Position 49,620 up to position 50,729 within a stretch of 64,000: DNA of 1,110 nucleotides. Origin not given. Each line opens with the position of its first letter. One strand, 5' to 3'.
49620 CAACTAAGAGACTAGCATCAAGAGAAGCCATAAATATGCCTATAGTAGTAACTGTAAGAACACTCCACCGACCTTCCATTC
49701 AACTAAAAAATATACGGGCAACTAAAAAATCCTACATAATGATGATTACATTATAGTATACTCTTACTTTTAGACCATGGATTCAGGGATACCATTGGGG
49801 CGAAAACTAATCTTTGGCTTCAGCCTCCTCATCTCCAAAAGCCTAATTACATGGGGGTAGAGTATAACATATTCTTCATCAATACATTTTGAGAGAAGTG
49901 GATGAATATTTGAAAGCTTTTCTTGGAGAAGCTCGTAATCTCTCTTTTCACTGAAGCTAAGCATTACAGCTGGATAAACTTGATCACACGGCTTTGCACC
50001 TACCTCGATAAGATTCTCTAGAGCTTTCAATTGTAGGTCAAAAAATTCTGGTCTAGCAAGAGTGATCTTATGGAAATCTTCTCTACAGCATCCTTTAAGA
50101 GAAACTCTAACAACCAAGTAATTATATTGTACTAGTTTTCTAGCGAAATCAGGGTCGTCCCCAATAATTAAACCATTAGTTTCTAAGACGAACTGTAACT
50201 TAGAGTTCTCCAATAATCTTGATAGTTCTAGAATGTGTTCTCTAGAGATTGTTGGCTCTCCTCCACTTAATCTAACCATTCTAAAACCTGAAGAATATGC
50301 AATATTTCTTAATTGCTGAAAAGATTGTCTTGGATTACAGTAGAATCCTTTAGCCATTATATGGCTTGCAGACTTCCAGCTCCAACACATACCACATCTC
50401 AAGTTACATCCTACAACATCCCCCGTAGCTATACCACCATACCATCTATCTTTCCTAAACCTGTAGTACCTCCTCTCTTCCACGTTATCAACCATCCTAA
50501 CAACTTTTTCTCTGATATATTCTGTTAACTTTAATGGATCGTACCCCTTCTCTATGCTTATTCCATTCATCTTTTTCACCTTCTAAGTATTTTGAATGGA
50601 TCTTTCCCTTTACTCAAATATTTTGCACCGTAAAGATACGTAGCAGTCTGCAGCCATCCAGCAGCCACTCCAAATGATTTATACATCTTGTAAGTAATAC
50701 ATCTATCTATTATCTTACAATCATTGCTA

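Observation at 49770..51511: HhH-GPD glycosylase-like protein with a non-canonical Cys4 cluster, translationally coupled to a small radical SAM enzyme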

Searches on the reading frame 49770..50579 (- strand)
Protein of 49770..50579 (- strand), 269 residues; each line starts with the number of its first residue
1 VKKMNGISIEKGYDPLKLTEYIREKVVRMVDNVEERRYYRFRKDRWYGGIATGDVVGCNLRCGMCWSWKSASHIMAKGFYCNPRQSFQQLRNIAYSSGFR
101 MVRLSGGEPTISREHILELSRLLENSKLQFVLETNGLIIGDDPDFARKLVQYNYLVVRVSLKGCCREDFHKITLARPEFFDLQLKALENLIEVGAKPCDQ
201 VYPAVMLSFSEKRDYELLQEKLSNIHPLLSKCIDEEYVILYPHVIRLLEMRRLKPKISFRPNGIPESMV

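Call 3: search_protein_families(library=pfam, proteins=[window:49770-50579:-], max_evalue=0.1)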
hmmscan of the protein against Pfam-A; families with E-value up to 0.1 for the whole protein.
window:49770-50579:- (269 aa): 2 families
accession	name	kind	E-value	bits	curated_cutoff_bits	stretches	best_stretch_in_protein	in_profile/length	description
PF04055.27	Radical_SAM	-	3.7e-16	60.2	29.5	1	56-197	5-143/166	Radical SAM superfamily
PF13353.11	Fer4_12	-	6.5e-05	23.7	22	1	55-157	12-113/137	4Fe-4S single cluster domain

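Call 4: search_protein_families(library=ncbifam, proteins=[window:49770-50579:-], max_evalue=0.1)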
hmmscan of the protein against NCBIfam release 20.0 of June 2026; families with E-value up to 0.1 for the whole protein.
window:49770-50579:- (269 aa): 42 families (the best 25 are shown)
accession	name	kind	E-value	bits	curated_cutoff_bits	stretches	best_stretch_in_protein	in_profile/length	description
TIGR04251.1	SCM_rSAM_ScmF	equivalog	2.1e-14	53.7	400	1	57-197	13-148/353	SynChlorMet cassette radical SAM/SPASM protein ScmF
TIGR02666.1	moaA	equivalog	1.2e-11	44.1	284.05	1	58-196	20-156/336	GTP 3',8-cyclase MoaA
NF045646.2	rSAM_Se_TrsS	equivalog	6.3e-11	41.5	490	1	58-192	96-224/441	radical SAM (seleno)protein TrsS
TIGR02668.1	moaA_archaeal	equivalog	6.9e-11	41.7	325.25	1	58-198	20-151/303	GTP 3',8-cyclase MoaA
TIGR04055.1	rSAM_NirJ2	equivalog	9.5e-10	38.5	500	1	57-206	9-147/326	putative heme d1 biosynthesis radical SAM protein NirJ2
TIGR04317.1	W_rSAM_matur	equivalog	1.7e-09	37.3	380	1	57-223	13-169/349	tungsten cofactor oxidoreductase radical SAM maturase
NF045702.1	rSAM_GDGT_ether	equivalog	2.7e-09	36.2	450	1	58-195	96-228/486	tetraether lipid synthase Tes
NF001199.0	PRK00164.2-1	equivalog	2.8e-09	36.5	231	1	58-198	22-153/308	GTP 3',8-cyclase MoaA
TIGR04466.1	rSAM_BlsE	equivalog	2e-08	34.1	400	1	57-194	12-138/327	cytosylglucuronate decarboxylase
NF050035.1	rSAM_WgK_link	exception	6e-08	32.1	650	1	58-173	19-127/367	radical SAM/SPASM peptide maturase WgkB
NF033640.1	N_Twi_rSAM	subfamily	1.9e-07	30.5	170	1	58-161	121-239/398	twitch domain-containing radical SAM protein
TIGR04054.1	rSAM_NirJ1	equivalog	2.4e-07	29.7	650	1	57-196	45-175/387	putative heme d1 biosynthesis radical SAM protein NirJ1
TIGR04546.1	rSAM_ahbC_deAc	equivalog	7.7e-07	28.2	650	1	58-196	49-178/390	12,18-didecarboxysiroheme deacetylase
NF045574.1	sacti_mat_StsB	exception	9.5e-07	28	625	1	57-197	105-235/466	StsB family radical SAM/SPASM domain sactipeptide maturase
NF038283.1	viperin_w_prok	equivalog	1.3e-06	27.8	180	1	58-148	12-102/281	viperin family antiviral radical SAM protein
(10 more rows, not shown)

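Call 6: search_solved_structures(query=window:49770-50579:-, max_evalue=1, show_alignments=2)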
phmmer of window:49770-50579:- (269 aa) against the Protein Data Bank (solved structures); distinct sequences matched with E-value up to 1: 7.
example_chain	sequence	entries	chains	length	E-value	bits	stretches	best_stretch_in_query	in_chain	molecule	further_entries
7vob_C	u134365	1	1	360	0.029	17.1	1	58-197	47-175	Cytosylglucuronate decarboxylase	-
7voc_C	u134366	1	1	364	0.03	17.1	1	58-197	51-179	Cytosylglucuronate decarboxylase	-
5tgs_A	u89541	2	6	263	0.097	15.4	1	56-141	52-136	7-carboxy-7-deazaguanine synthase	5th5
2fb2_A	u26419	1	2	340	0.12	15.1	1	56-140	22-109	Molybdenum cofactor biosynthesis protein A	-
1tv7_A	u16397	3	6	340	0.17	14.6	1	57-140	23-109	Molybdenum cofactor biosynthesis protein A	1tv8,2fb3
2y43_A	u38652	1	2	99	0.53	13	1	43-133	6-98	E3 UBIQUITIN-PROTEIN LIGASE RAD18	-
1r44_A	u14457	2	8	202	0.94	12.2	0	69-104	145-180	D-alanyl-D-alanine dipeptidase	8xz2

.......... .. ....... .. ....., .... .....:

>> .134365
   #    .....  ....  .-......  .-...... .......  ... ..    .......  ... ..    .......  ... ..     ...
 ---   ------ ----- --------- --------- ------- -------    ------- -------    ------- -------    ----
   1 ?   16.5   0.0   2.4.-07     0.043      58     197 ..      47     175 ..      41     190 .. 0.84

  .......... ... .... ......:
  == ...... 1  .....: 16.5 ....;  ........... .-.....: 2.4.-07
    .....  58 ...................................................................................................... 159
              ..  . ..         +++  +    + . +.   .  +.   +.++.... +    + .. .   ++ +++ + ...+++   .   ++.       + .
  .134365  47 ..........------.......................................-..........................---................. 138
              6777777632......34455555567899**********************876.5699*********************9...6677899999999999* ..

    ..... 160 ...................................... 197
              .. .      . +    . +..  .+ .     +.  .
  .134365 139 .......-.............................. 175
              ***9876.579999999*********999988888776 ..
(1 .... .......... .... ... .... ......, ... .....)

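Call 13: find_homologous_proteins(query=window:49770-50579:-, max_evalue=1e-10)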
Query window:49770-50579:- (269 aa): 1454 proteins with E <= 1e-10 among 1950 candidates; the best 120 are listed.
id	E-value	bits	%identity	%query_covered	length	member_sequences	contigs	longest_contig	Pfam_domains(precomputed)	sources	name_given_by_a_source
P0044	7.5e-178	608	99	99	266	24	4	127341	PF04055.28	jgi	jgi:uncharacterized Fe-S cluster-containing radical SAM superfamily protein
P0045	3.1e-159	547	88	99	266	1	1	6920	PF04055.28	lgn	-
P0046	3.6e-152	523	82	100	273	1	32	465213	PF04055.28,PF13353.12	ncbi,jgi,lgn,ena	ncbi:MAG: radical SAM protein [Nitrososphaerota archaeon]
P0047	6.4e-147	506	80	99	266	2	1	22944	PF04055.28,PF13353.12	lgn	-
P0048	1.5e-146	505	79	99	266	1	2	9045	PF04055.28,PF13353.12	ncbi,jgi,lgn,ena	-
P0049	1.1e-136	473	75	99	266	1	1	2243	PF04055.28,PF13353.12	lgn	-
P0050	1.1e-131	456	74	98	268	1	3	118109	PF04055.28,PF13353.12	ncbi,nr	ncbi:MAG: radical SAM protein [Aigarchaeota archaeon]|nr:radical SAM protein [Aigarchaeota archaeon]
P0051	4.0e-128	445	69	99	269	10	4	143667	PF04055.28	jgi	-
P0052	1.1e-126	440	70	97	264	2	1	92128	PF04055.28,PF13353.12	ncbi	ncbi:MAG: radical SAM protein [Candidatus Caldarchaeales archaeon]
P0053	2.4e-106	373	60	98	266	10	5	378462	PF04055.28,PF13353.12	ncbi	ncbi:MAG: radical SAM protein [Candidatus Methanomethylicia archaeon]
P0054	6.3e-105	369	61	96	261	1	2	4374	PF04055.28,PF13353.12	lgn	-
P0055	8.3e-104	365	58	100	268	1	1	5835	PF04055.28,PF13353.12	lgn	-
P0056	1.5e-103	364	59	100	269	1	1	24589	PF04055.28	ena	-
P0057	2.7e-103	363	59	97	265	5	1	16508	PF04055.28,PF13353.12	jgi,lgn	jgi:uncharacterized Fe-S cluster-containing radical SAM superfamily protein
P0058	5.0e-103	362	57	99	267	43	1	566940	PF04055.28,PF13353.12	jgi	jgi:uncharacterized Fe-S cluster-containing radical SAM superfamily protein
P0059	1.7e-102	361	59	99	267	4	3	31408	PF04055.28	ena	-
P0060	2.1e-102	360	60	99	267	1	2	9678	PF04055.28,PF13353.12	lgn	-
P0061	2.2e-102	360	59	97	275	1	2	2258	PF04055.28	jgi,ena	-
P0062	7.3e-102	359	57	98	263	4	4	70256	PF04055.28,PF13353.12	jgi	jgi:uncharacterized Fe-S cluster-containing radical SAM superfamily protein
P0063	8.7e-102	358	59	98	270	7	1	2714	PF04055.28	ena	-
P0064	1.3e-101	358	57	98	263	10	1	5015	PF04055.28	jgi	jgi:uncharacterized Fe-S cluster-containing radical SAM superfamily protein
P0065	1.6e-101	357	58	98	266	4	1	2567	PF04055.28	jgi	-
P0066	2.8e-101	357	58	100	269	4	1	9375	PF04055.28,PF13353.12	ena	-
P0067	3.3e-101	356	58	97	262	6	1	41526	PF04055.28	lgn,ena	-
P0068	5.4e-101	356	59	98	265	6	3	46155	PF04055.28,PF13353.12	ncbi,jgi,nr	ncbi:MAG: radical SAM protein [Candidatus Brockarchaeota archaeon]|nr:radical SAM protein [Candidatu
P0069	6.9e-101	355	59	97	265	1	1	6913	PF04055.28,PF13353.12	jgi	jgi:uncharacterized Fe-S cluster-containing radical SAM superfamily protein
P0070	8.6e-101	355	60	96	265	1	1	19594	PF04055.28,PF13353.12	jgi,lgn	-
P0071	9.4e-101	355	58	97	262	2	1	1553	PF04055.28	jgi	-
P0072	9.5e-101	355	57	98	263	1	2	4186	PF04055.28,PF13353.12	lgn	-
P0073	3.0e-100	353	59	96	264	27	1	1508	PF04055.28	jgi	jgi:uncharacterized Fe-S cluster-containing radical SAM superfamily protein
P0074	4.0e-100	353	55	100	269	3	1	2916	PF04055.28,PF13353.12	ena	-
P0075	7.6e-100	352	57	99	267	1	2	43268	PF04055.28,PF13353.12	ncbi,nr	ncbi:radical SAM protein [Candidatus Bathyarchaeota archaeon]|nr:radical SAM protein [Candidatus Bat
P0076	2.1e-99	350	59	99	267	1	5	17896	PF04055.28,PF13353.12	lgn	-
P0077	2.6e-99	350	57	98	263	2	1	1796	PF04055.28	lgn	-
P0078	4.9e-99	349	58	97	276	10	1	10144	PF04055.28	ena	-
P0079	7.1e-99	349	59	98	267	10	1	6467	PF04055.28,PF13353.12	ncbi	ncbi:MAG: radical SAM protein [Candidatus Bathyarchaeia archaeon]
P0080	7.2e-99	349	55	98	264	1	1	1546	PF04055.28,PF13353.12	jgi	-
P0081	1.8e-98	347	60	96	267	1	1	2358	PF04055.28,PF13353.12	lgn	-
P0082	1.9e-98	347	57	99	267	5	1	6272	PF04055.28,PF13353.12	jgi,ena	-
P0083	1.4e-97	345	59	96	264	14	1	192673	PF04055.28,PF13353.12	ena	-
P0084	5.2e-97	343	57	96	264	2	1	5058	PF04055.28,PF13353.12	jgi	jgi:uncharacterized Fe-S cluster-containing radical SAM superfamily protein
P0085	4.4e-96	340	60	88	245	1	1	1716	PF04055.28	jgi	-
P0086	4.6e-96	339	58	93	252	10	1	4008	PF04055.28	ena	-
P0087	1.4e-94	335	59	91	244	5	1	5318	PF04055.28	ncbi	-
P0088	2.7e-94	334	58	92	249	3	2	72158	PF04055.28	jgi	-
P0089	4.9e-94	333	56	96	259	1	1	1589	PF04055.28,PF13353.12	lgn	-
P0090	6.7e-94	332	58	92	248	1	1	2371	PF04055.28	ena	-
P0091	3.2e-93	330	53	96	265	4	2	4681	PF04055.28,PF13353.12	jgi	jgi:uncharacterized Fe-S cluster-containing radical SAM superfamily protein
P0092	6.5e-93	329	57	96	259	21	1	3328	PF04055.28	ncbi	ncbi:MAG: radical SAM protein [Desulfurococcaceae archaeon]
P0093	8.3e-93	329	57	96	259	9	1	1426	PF04055.28,PF13353.12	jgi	jgi:uncharacterized Fe-S cluster-containing radical SAM superfamily protein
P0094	1.1e-92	328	55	96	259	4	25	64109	PF04055.28,PF13353.12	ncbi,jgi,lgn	ncbi:MAG: radical SAM protein [Ignisphaera sp.]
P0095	2.6e-92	327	55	96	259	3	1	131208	PF04055.28,PF13353.12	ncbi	-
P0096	4.2e-92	327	55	96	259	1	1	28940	PF04055.28,PF13353.12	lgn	-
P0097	4.0e-91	323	57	90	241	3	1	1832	PF04055.28,PF13353.12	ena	-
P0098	9.2e-91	322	54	98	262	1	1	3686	PF04055.28,PF13353.12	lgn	-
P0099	1.1e-90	322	55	96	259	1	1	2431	PF04055.28,PF13353.12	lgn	-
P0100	2.6e-90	321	55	96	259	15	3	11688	PF04055.28,PF13353.12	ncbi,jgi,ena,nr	ncbi:MAG: radical SAM protein [Desulfurococcaceae archaeon]|jgi:uncharacterized Fe-S cluster-contain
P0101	2.8e-90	321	55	96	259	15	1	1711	PF04055.28,PF13353.12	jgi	jgi:uncharacterized Fe-S cluster-containing radical SAM superfamily protein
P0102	5.1e-90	320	54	96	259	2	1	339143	PF04055.28,PF13353.12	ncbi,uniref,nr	ncbi:radical SAM protein [Ignisphaera sp. 4213-co]|uniref:Radical SAM protein n=1 Tax=Ignisphaera cu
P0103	5.9e-90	319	55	96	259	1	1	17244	PF04055.28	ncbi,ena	-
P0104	8.6e-90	319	54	96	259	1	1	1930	PF04055.28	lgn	-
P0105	1.3e-89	318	55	96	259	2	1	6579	PF04055.28,PF13353.12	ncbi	ncbi:MAG: radical SAM protein [Thermoprotei archaeon]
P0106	1.4e-89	318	55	96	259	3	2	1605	PF04055.28,PF13353.12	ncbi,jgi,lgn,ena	-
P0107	1.9e-89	318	56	96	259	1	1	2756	PF04055.28,PF13353.12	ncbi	-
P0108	2.3e-89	318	54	96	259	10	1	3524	PF04055.28,PF13353.12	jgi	jgi:uncharacterized Fe-S cluster-containing radical SAM superfamily protein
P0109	3.1e-89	317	55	96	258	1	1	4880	PF04055.28,PF13353.12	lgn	-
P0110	3.8e-89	317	53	96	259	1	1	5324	PF04055.28,PF13353.12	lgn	-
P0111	4.1e-89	317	55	96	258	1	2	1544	PF04055.28,PF13353.12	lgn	-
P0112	4.3e-89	317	54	96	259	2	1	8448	PF04055.28,PF13353.12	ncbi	-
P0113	4.5e-89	317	54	96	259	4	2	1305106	PF04055.28,PF13353.12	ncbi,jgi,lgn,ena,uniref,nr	ncbi:radical SAM protein [Thermosphaera chiliense]|uniref:Radical SAM protein n=1 Tax=Thermosphaera 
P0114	4.8e-89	316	54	97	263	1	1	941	PF04055.28,PF13353.12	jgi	-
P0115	5.2e-89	316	56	92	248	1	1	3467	PF04055.28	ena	-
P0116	6.4e-89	316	52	96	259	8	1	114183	PF04055.28,PF13353.12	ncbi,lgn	ncbi:MAG: radical SAM protein [Ignisphaera sp.]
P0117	7.1e-89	316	54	97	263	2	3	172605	PF04055.28,PF13353.12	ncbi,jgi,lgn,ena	-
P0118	7.4e-89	316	51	96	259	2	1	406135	PF04055.28,PF13353.12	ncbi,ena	-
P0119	7.7e-89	316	54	96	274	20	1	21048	PF04055.28,PF13353.12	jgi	jgi:uncharacterized Fe-S cluster-containing radical SAM superfamily protein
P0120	8.9e-89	316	54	96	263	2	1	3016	PF04055.28,PF13353.12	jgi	-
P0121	9.7e-89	315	52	96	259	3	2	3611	PF04055.28,PF13353.12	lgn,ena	-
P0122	1.8e-88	315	55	96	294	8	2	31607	PF04055.28,PF13353.12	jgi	-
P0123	2.1e-88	314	54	96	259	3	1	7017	PF04055.28,PF13353.12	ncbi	ncbi:MAG: radical SAM protein [Thermogladius sp.]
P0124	2.9e-88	314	52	97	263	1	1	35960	PF04055.28,PF13353.12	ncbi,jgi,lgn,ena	-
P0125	3.2e-88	314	52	96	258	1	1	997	PF04055.28,PF13353.12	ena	-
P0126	3.3e-88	314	57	96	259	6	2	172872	PF04055.28,PF13353.12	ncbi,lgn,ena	-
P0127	3.4e-88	314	53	96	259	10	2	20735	PF04055.28,PF13353.12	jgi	jgi:uncharacterized Fe-S cluster-containing radical SAM superfamily protein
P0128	3.5e-88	314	53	96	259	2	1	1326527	PF04055.28,PF13353.12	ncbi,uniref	ncbi:radical SAM protein [Thermogladius sp. KZ2Tp1]|uniref:radical SAM protein n=1 Tax=Thermogladius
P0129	3.7e-88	314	53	96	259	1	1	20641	PF04055.28,PF13353.12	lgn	-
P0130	9.3e-88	312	57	96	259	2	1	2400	PF04055.28,PF13353.12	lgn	-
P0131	2.0e-87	311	54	96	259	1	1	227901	PF04055.28,PF13353.12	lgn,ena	-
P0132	2.9e-87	311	53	96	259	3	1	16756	PF04055.28,PF13353.12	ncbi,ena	-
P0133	3.3e-87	310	53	96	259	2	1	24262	PF04055.28,PF13353.12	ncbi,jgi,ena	-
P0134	3.6e-87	310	53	98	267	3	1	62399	PF04055.28,PF13353.12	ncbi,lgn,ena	-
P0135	3.6e-87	310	52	97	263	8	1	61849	PF04055.28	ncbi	-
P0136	5.1e-87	310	54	96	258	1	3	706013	PF04055.28,PF13353.12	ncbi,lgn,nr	ncbi:MAG: radical SAM protein [Ignisphaera sp.]|nr:radical SAM protein [Ignisphaera sp.] MCX8167531.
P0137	6.4e-87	310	53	96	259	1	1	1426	PF04055.28,PF13353.12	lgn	-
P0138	6.6e-87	309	55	96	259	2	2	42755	PF04055.28,PF13353.12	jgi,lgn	-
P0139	7.7e-87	309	52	96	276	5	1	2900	PF04055.28,PF13353.12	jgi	-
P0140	1.3e-86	309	52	96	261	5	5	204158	PF04055.28,PF13353.12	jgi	-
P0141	1.3e-86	308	52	97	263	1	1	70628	PF04055.28,PF13353.12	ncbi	-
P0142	1.4e-86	308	53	96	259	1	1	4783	PF04055.28,PF13353.12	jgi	-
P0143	1.4e-86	308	51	96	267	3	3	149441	PF04055.28,PF13353.12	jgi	-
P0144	1.9e-86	308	54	96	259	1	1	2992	PF04055.28,PF13353.12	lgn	-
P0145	2.1e-86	308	52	96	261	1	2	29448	PF04055.28,PF13353.12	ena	-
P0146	3.4e-86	307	53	96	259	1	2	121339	PF04055.28,PF13353.12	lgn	-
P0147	3.6e-86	307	53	96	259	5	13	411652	PF04055.28,PF13353.12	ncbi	ncbi:MAG: radical SAM protein [Desulfurococcaceae archaeon]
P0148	4.0e-86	307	53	96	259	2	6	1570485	PF04055.28,PF13353.12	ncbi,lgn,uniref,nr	ncbi:Radical SAM domain protein [Staphylothermus marinus F1]|uniref:Radical SAM domain protein n=1 T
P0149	5.6e-86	306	53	96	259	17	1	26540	PF04055.28,PF13353.12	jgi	-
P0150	6.6e-86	306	52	96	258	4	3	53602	PF04055.28,PF13353.12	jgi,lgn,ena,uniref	jgi:uncharacterized Fe-S cluster-containing radical SAM superfamily protein|uniref:Radical SAM prote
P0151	6.7e-86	306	53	96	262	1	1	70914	PF04055.28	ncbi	-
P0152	9.7e-86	306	53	96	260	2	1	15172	PF04055.28,PF13353.12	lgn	-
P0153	1.2e-85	305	54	96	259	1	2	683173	PF04055.28,PF13353.12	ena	-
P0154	1.4e-85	305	53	96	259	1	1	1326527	PF04055.28,PF13353.12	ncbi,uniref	ncbi:radical SAM protein [Thermogladius sp. 4427co]|uniref:radical SAM protein n=1 Tax=Thermogladius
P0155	2.4e-85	304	53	96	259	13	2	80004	PF04055.28,PF13353.12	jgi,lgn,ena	jgi:uncharacterized Fe-S cluster-containing radical SAM superfamily protein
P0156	2.6e-85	304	53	96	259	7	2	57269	PF04055.28,PF13353.12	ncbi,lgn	ncbi:MAG: radical SAM protein [Desulfurococcaceae archaeon]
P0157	2.7e-85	304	53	96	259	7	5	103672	PF04055.28,PF13353.12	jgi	jgi:uncharacterized Fe-S cluster-containing radical SAM superfamily protein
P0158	3.7e-85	304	52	96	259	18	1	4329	PF04055.28,PF13353.12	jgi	jgi:uncharacterized Fe-S cluster-containing radical SAM superfamily protein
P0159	4.1e-85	304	52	96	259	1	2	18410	PF04055.28,PF13353.12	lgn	-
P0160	9.3e-85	302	52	96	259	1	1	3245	PF04055.28,PF13353.12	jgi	-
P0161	9.8e-85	302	53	96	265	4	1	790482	PF04055.28,PF13353.12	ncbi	-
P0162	1.1e-84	302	52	96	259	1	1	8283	PF04055.28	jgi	-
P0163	1.1e-84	302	53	96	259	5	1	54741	PF04055.28,PF13353.12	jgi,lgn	jgi:Predicted Fe-S oxidoreductase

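Call 29: search_protein_families(library=padloc, proteins=[window:49770-50579:-], max_evalue=0.01)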
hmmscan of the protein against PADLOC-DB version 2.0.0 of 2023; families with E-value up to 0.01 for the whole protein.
window:49770-50579:- (269 aa): 3 families
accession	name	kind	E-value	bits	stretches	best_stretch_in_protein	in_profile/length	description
PDLC02903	pVip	-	4.4e-08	30.9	1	58-152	10-92/257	Viperins not associated with kinases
PDLC02904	pVip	-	0.00053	17.6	1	58-141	13-90/262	Viperins associated with kinases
PDLC02905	pVip-kinase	-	0.0059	13.9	1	57-113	191-247/474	Viperin-kinase fusion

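Call 33: search_solved_structures(query=A2, max_evalue=0.01)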
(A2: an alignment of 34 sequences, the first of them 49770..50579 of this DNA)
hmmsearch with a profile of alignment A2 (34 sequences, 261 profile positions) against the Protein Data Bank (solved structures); distinct sequences matched with E-value up to 0.01: 20.
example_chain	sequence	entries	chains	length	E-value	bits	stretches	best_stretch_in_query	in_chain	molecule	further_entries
4k37_A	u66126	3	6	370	5e-06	29.3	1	49-156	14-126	Anaerobic sulfatase-maturating enzyme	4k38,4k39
4k36_A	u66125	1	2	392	6e-06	29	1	49-156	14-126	Anaerobic sulfatase-maturating enzyme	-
7tol_A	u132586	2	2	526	5.2e-05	25.9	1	45-187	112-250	glycerol dibiphytanyl glycerol tetraether - macrocyclic archaeol synthase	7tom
5i9g_C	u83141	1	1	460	0.00012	24.8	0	173-218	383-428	pentatricopeptide repeat protein dPPR-U8C2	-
8vpo_A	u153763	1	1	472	0.00017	24.3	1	22-179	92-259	Radical SAM core domain-containing protein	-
5i9d_A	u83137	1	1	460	0.00018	24.1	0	174-218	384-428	pentatricopeptide repeat protein dPPR-U8A2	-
5i9h_A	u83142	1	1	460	0.00025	23.7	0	174-218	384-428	pentatricopeptide repeat protein dPPR-U8G2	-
5wgg_A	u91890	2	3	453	0.00031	23.4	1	50-140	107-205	Radical SAM domain protein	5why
5i9f_A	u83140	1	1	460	0.00032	23.3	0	174-218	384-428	pentatricopeptide repeat protein dPPR-U10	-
5tgs_A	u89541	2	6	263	0.00058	22.5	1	48-130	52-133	7-carboxy-7-deazaguanine synthase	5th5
4oe1_A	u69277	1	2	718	0.00063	22.4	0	165-206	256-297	Chloroplast pentatricopeptide repeat protein 10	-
7wzv_A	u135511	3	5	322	0.0016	21.1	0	41-134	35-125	4Fe-4S cluster-binding domain-containing protein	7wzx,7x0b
4m59_A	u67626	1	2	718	0.0017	20.9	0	165-206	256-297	Chloroplast pentatricopeptide repeat protein 10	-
4m57_A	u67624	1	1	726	0.0019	20.8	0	165-206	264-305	Chloroplast pentatricopeptide repeat protein 10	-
7vob_C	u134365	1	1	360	0.0038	19.8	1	50-189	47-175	Cytosylglucuronate decarboxylase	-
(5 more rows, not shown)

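Call 34: find_encoding_contigs(protein=P0148, flank=8000, max_places=2)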
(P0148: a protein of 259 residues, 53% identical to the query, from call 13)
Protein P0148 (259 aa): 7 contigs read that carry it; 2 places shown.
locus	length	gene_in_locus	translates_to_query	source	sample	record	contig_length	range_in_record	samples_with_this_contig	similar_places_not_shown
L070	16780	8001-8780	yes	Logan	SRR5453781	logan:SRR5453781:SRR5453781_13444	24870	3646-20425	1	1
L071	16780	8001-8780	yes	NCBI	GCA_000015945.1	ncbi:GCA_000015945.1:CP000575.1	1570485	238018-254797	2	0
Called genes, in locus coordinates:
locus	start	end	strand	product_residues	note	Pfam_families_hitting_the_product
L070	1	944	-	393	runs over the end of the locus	PF07690:MFS_1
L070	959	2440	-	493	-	-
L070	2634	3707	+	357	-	PF02729:OTCace_N, PF00185:OTCace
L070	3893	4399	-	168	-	-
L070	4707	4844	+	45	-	-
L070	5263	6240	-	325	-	-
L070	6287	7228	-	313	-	PF12706:Lactamase_B_2 (faint)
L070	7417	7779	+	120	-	PF00583:Acetyltransf_1 (faint), PF14542:Acetyltransf_CG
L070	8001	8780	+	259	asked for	PF13353:Fer4_12, PF04055:Radical_SAM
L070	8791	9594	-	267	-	-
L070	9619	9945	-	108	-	-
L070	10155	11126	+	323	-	PF00696:AA_kinase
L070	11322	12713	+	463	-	PF01979:Amidohydro_1, PF07969:Amidohydro_3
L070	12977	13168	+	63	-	PF11520:Cren7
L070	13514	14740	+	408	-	PF03060:NMO (weak), PF01180:DHO_dh, PF00037:Fer4 (weak), PF13237:Fer4_10 (weak), PF14697:Fer4_21, PF12838:Fer4_7, PF13187:Fer4_9, PF00037:Fer4, +4 more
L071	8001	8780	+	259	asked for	PF13353:Fer4_12, PF04055:Radical_SAM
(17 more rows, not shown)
